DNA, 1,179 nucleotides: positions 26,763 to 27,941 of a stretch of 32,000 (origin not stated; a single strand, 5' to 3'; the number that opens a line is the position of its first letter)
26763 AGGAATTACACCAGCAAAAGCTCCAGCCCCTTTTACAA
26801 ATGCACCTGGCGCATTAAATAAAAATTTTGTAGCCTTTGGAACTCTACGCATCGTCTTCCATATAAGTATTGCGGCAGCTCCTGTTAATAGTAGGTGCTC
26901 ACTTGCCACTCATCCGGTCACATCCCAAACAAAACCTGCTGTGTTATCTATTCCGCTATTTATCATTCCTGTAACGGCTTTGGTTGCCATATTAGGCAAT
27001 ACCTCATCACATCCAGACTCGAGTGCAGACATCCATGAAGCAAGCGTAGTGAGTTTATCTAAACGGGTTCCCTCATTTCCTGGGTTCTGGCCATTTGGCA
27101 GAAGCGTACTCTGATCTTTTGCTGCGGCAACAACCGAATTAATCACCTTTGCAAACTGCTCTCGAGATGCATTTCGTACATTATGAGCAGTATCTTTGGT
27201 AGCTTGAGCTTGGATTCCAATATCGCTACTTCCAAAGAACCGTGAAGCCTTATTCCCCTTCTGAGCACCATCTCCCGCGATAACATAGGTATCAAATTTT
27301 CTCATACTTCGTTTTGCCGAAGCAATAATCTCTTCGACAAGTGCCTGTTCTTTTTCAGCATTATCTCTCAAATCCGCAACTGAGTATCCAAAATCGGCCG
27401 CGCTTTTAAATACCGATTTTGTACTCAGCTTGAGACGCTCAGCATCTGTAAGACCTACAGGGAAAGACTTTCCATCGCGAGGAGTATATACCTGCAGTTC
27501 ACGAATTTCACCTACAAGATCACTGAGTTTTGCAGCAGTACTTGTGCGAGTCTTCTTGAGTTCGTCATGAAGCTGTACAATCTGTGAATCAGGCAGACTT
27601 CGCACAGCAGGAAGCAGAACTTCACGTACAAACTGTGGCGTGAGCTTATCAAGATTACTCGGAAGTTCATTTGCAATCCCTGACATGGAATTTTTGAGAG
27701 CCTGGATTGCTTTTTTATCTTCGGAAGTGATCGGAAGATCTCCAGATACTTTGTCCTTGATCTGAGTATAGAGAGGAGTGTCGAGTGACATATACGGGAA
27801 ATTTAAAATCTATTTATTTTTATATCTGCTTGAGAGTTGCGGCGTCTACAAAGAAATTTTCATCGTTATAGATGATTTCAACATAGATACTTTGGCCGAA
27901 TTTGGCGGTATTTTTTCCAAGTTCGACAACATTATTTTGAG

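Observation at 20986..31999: Same-strand array of at least 11 kb with six large ORFan proteins carrying internal hydrophobic hairpins (candidate novel membrane/cell-surface system)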

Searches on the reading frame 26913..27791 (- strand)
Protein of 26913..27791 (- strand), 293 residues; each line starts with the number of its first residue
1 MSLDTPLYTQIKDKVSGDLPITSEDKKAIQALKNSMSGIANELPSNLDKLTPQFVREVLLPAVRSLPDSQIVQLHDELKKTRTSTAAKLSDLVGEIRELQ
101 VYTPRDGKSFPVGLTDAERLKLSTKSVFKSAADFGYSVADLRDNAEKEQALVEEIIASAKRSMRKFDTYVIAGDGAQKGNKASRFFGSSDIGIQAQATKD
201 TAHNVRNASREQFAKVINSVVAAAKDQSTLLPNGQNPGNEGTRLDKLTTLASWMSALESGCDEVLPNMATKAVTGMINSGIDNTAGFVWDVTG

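Call 53: predict_structure(protein=window:26913-27791:-)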
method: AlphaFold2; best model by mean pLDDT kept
length: 293 residues; sequences in the alignment: 1
mean_pLDDT: 49.0   pTM: 0.37
mean pLDDT of the five models: 49.0, 48.4, 45.2, 43.1, 37.8
residues with pLDDT >= 90: 0; 70-90: 35; 50-70: 91; < 50: 167
segments of 3 or more residues with pLDDT < 50: 1-58, 99-138, 173-198, 227-240, 267-293
pLDDT, mean of each block of 10 residues (from residue 1): 34 38 40 35 38 47 57 64 54 55 38 37 37 41 70 79 70 39 34 39 61 70 58 36 66 70 52 34 32 28
secondary structure, 60 per line:
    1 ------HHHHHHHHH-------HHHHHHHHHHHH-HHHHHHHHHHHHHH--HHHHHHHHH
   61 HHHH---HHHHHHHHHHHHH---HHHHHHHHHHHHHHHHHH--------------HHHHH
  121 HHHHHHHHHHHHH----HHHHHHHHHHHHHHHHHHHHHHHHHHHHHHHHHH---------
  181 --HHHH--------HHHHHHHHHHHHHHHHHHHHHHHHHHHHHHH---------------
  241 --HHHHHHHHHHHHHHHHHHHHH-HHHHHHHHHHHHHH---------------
elements in order: H7-15 H23-34 H36-49 H52-64 H68-80 H84-101 H116-133 H138-171 H183-186 H195-225 H243-263 H265-278
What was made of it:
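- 25500..27791 (-): Gene D, 763 aa: conserved N-terminal helical domain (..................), weakly hydrophobic Gly/Ala segment (aa about 290-350), and a long helical C-terminal half with the MQEW, IPGxP and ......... motifs. AlphaFold on aa 1-293 was all-helical with pLDDT 49 (call 53).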
